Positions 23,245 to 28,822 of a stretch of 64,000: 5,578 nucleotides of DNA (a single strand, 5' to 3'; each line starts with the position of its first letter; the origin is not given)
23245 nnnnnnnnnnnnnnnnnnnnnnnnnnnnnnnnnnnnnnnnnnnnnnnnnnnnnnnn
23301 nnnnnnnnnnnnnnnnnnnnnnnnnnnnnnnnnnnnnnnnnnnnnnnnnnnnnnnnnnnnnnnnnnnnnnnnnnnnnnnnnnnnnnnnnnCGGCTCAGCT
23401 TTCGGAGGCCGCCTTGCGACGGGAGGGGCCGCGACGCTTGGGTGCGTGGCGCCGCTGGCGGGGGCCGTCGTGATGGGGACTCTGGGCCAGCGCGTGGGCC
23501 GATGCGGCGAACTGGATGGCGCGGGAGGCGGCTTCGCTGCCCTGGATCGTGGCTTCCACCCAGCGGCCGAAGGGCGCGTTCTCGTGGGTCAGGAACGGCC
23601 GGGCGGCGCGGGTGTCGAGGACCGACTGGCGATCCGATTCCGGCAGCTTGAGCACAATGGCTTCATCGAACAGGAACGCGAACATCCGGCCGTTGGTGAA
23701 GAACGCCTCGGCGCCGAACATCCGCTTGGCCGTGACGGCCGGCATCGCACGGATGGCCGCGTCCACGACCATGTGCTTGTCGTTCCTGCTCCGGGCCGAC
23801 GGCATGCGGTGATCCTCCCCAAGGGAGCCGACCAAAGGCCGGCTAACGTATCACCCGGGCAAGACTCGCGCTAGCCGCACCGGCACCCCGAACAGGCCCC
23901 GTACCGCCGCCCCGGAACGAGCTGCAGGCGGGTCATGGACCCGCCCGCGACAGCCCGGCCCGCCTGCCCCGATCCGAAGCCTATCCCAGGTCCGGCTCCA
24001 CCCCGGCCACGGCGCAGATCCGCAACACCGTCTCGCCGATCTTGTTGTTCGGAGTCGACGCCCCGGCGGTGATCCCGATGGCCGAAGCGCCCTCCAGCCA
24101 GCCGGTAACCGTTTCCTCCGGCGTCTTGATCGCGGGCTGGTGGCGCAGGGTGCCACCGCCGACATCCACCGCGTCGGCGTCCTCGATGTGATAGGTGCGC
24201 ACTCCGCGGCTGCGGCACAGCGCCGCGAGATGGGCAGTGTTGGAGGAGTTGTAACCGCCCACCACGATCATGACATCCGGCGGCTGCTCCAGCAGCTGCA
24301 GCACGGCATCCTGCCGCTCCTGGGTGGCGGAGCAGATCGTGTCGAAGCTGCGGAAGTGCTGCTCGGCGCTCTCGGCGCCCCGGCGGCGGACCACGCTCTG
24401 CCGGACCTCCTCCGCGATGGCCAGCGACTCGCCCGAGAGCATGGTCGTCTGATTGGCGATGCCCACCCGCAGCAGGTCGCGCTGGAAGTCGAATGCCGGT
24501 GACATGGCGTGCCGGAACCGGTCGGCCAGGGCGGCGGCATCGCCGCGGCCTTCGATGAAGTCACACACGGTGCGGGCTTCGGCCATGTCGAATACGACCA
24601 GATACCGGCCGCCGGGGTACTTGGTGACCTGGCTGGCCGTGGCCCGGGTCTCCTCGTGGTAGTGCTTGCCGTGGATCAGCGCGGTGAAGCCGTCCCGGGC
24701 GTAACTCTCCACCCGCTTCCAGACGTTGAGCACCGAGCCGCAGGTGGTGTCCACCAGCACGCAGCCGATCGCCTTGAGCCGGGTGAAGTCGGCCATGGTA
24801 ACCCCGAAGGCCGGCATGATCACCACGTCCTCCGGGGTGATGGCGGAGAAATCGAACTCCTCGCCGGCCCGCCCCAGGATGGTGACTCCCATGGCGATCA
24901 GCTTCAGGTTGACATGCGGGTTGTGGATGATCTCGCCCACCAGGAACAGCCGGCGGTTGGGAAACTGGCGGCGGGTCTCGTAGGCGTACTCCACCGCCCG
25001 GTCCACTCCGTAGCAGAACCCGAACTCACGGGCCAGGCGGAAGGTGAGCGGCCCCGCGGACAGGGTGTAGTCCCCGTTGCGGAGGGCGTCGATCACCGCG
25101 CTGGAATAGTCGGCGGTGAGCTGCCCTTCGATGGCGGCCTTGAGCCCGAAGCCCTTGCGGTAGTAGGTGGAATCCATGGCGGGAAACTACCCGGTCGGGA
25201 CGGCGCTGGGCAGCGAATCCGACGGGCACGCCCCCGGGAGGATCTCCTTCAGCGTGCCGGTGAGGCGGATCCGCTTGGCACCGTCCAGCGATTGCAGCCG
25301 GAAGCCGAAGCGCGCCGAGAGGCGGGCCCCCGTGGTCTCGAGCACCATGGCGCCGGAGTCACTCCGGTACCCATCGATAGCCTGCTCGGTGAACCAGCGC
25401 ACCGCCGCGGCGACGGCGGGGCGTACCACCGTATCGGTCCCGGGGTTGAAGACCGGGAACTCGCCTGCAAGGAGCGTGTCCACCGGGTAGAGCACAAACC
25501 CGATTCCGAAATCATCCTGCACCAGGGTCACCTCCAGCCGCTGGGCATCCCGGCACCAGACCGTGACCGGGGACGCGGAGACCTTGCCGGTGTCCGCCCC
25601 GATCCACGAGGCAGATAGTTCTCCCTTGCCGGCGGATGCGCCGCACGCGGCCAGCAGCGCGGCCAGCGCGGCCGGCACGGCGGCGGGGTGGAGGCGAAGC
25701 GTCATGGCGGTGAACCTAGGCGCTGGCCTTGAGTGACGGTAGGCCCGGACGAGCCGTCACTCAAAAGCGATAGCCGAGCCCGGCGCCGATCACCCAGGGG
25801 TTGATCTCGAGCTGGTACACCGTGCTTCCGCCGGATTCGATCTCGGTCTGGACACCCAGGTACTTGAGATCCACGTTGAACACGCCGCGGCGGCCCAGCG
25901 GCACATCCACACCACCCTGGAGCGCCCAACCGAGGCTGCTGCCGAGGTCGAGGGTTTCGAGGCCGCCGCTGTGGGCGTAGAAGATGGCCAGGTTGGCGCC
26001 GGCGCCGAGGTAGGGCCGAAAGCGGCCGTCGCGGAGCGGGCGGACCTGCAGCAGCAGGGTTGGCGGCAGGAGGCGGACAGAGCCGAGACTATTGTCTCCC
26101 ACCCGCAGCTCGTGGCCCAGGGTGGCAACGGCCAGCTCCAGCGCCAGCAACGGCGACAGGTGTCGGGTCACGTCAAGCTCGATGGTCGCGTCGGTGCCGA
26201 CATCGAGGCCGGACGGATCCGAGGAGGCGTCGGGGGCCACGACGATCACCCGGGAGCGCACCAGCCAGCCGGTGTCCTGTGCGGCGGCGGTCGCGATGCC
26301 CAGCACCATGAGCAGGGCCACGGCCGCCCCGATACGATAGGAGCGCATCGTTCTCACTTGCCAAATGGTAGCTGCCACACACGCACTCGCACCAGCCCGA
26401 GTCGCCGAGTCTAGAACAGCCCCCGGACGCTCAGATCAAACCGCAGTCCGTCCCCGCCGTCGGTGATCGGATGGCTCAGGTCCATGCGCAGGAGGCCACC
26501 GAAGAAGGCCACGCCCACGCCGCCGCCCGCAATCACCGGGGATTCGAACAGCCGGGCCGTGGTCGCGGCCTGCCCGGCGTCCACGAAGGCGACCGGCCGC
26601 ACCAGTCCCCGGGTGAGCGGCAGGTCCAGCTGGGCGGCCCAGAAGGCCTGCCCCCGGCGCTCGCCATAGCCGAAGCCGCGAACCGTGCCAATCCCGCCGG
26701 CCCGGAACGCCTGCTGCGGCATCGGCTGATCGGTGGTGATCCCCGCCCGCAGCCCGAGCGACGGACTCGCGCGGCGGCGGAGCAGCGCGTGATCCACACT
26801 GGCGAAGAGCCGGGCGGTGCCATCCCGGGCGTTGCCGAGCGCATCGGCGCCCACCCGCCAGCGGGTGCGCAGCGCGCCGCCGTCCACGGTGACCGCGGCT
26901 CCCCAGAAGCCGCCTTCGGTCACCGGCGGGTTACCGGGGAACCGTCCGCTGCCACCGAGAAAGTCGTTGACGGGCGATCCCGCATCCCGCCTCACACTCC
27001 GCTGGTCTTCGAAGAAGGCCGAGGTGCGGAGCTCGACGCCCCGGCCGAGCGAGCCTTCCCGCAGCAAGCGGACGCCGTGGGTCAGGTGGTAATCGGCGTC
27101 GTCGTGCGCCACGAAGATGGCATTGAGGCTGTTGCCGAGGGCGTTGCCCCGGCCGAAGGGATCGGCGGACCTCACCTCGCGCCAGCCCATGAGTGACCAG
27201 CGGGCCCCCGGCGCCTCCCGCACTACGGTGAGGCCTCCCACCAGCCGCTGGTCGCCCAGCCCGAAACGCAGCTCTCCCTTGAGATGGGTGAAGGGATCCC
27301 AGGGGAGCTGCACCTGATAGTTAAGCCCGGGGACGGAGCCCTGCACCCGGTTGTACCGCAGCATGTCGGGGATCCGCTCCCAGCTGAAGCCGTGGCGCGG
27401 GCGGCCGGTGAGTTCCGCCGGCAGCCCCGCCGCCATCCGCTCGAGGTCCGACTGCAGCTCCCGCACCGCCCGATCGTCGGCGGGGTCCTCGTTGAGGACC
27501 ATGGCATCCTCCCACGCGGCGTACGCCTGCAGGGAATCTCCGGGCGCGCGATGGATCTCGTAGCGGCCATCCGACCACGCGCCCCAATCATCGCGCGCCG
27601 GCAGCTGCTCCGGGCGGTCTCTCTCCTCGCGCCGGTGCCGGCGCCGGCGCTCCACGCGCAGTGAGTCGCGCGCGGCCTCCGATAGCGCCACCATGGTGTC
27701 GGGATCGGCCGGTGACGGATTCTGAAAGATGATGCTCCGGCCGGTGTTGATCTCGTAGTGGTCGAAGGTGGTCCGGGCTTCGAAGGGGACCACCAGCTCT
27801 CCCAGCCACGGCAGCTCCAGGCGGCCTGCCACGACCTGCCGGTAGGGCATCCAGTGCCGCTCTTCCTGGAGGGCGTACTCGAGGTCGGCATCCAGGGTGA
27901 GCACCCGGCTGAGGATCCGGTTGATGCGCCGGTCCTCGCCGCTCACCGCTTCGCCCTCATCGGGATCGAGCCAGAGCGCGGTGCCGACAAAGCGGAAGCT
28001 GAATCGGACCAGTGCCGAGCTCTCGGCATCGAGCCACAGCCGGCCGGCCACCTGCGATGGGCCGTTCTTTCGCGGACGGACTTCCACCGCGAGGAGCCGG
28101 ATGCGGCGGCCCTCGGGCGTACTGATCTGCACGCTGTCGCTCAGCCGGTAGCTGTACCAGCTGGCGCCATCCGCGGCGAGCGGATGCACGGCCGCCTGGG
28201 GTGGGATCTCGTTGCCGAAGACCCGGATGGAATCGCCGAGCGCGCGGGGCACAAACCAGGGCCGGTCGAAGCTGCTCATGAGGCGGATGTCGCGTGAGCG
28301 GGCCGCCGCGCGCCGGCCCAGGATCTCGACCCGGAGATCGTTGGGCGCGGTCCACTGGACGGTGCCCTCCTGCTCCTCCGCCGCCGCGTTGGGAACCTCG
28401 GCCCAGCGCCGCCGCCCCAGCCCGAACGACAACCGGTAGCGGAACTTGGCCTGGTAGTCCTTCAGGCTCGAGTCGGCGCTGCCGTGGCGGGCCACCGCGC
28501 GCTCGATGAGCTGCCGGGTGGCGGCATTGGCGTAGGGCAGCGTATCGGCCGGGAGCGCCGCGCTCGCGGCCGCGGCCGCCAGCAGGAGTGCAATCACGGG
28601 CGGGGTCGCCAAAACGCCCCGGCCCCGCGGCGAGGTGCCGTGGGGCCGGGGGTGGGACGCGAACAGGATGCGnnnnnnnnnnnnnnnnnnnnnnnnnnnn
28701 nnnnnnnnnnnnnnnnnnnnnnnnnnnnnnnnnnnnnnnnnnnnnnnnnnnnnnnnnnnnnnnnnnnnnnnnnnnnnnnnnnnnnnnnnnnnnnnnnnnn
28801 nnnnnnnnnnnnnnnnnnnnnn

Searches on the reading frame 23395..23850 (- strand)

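Call 24: search_protein_families(library=pfam, proteins=[window:23395-23850:-], max_evalue=0.001)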
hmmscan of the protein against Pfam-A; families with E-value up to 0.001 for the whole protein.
window:23395-23850:- (151 aa): 2 families
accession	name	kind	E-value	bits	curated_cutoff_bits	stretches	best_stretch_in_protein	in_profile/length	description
PF04993.18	TfoX_N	-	7.4e-10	39.3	30.1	1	34-119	4-88/91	TfoX N-terminal domain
PF04237.18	YjbR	-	0.00054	21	30.1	1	35-89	2-59/88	YjbR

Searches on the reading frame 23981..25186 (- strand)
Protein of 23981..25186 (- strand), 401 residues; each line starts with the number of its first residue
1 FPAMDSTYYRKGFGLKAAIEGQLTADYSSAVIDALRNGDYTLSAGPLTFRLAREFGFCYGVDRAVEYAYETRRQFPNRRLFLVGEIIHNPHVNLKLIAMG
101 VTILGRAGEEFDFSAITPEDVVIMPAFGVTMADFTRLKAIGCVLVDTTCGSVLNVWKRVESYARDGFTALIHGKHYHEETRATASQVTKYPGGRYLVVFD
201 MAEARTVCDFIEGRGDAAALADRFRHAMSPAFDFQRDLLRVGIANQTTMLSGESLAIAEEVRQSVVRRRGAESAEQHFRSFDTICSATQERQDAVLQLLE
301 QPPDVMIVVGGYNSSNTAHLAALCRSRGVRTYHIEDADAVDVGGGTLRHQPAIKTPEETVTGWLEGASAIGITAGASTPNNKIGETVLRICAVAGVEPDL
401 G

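Call 24: search_protein_families(library=pfam, proteins=[window:23981-25186:-], max_evalue=0.001)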
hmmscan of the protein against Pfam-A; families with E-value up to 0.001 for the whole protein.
window:23981-25186:- (401 aa): 1 family
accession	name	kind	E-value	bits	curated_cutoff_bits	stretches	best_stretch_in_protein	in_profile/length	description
PF02401.23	LYTB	-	4.3e-70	236.5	24.5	1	51-387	3-263/267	LytB protein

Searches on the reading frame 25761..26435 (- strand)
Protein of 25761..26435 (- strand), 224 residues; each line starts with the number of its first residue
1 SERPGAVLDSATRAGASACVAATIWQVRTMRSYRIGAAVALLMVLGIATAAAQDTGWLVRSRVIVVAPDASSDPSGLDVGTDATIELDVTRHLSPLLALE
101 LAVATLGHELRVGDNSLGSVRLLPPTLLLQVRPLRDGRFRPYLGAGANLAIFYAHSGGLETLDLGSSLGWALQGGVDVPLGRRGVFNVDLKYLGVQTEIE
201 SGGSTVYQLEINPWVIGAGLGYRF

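Call 24: search_protein_families(library=pfam, proteins=[window:25761-26435:-], max_evalue=0.001)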
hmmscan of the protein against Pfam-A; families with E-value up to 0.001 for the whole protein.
window:25761-26435:- (224 aa): 2 families
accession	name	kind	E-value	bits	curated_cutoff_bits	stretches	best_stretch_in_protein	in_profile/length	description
PF03922.20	OmpW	-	2.4e-25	90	24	1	59-224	7-195/195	OmpW family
PF13505.12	OMP_b-brl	-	2e-10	41.6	28.7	1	37-224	1-175/175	Outer membrane protein beta-barrel domain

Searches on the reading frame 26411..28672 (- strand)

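Call 24: search_protein_families(library=pfam, proteins=[window:26411-28672:-], max_evalue=0.001)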
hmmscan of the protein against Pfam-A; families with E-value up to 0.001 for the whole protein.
window:26411-28672:- (753 aa): 1 family
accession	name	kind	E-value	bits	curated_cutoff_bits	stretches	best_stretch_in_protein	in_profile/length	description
PF18939.6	DUF5686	-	2.1e-05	23.6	39.2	0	427-561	324-463/669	Family of unknown function (DUF5686)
